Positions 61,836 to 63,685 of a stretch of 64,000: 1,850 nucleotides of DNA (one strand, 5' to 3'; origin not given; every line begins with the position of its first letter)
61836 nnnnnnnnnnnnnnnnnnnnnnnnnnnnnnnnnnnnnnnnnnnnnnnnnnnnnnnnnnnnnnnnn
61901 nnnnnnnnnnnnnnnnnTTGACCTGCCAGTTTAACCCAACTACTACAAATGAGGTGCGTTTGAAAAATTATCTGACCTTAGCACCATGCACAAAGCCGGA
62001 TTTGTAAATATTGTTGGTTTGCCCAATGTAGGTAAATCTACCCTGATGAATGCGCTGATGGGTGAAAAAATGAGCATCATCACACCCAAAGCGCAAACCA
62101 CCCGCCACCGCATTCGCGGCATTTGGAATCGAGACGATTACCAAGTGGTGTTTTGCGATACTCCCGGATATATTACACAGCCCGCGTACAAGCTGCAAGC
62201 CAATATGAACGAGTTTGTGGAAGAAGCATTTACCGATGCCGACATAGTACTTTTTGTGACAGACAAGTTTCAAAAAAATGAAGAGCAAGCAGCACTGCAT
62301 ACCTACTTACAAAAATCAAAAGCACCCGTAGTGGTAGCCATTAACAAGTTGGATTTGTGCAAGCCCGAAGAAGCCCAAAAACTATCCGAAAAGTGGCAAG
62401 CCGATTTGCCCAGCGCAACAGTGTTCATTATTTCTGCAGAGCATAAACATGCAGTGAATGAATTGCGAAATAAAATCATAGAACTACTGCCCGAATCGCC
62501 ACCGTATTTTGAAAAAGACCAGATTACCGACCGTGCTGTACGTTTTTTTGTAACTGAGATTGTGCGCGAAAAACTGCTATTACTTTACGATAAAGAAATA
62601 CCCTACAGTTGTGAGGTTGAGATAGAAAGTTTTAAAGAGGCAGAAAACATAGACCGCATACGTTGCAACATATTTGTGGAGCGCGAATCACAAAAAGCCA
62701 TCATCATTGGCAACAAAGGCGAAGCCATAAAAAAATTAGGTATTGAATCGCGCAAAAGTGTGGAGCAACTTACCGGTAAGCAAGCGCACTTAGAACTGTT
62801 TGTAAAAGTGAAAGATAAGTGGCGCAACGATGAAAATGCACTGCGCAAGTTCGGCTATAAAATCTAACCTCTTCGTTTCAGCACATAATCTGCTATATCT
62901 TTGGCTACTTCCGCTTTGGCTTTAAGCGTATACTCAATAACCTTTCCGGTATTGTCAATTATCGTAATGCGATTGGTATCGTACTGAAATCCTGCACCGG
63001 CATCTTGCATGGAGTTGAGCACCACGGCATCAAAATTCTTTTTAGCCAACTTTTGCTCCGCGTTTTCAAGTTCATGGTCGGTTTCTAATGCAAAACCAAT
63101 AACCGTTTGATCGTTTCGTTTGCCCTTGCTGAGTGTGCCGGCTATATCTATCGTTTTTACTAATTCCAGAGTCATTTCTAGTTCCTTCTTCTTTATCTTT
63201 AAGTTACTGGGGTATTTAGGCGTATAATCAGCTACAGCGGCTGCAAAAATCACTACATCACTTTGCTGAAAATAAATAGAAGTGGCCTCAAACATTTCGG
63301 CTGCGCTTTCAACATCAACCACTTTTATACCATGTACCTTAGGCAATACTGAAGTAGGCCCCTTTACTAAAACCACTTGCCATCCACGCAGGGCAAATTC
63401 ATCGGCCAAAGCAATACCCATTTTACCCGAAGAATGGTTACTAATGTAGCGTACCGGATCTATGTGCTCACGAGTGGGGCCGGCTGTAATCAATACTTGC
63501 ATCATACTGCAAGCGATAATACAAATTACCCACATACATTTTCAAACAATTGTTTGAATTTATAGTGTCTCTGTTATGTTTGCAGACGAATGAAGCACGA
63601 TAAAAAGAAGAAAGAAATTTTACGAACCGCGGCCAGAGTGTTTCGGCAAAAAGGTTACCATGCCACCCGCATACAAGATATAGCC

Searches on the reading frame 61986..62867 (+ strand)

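Call 3: search_protein_families(library=pfam, proteins=[window:61986-62867:+])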
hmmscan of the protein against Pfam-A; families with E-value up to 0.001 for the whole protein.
window:61986-62867:+ (293 aa): 12 families
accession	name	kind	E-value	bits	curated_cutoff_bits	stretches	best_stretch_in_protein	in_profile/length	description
PF01926.29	MMR_HSR1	-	1.3e-26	93.4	21.9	1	7-121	2-113/113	50S ribosome-binding GTPase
PF07650.23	KH_2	-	3.2e-18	65.7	22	1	204-280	1-78/78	KH domain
PF02421.24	FeoB_N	-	4.7e-13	49.4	27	1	7-164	3-156/156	Ferrous iron transport protein B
PF00009.33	GTP_EFTU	-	7.4e-10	39.2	26.5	1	19-169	42-187/188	Elongation factor Tu GTP binding domain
PF00350.29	Dynamin_N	-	3.9e-08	33.9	27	0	49-121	98-167/168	Dynamin family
PF03193.22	RsgA_GTPase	-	4.6e-08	33.5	30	0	93-164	35-104/174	RsgA GTPase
PF10662.15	PduV-EutP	-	2.3e-07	31.2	21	1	9-164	6-141/143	Ethanolamine utilisation - propanediol utilisation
PF16897.10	MMR_HSR1_Xtn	-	2.7e-05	24.6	35.2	1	113-167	56-103/106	C-terminal region of MMR_HSR1 domain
PF02492.25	cobW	-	5.6e-05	23.2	20.7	0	46-139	77-171/180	CobW/HypB/UreG, nucleotide-binding domain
PF00025.27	Arf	-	0.00014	21.8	22.3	1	9-139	19-142/174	ADP-ribosylation factor family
PF03029.23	ATP_bind_1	-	0.00033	21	27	0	49-171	89-210/240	Conserved hypothetical ATP binding protein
PF20720.3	nSTAND3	-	0.001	19.3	27.2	0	3-58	16-72/155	Novel STAND NTPase 3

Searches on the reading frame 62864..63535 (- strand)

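Call 3: search_protein_families(library=pfam, proteins=[window:62864-63535:-])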
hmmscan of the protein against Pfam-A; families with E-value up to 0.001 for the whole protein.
window:62864-63535:- (223 aa): 1 family
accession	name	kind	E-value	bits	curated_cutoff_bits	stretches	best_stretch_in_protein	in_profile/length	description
PF04127.22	DFP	-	2.9e-68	229.8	22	1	12-193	4-186/186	DNA/pantothenate metabolism flavoprotein C-terminal domain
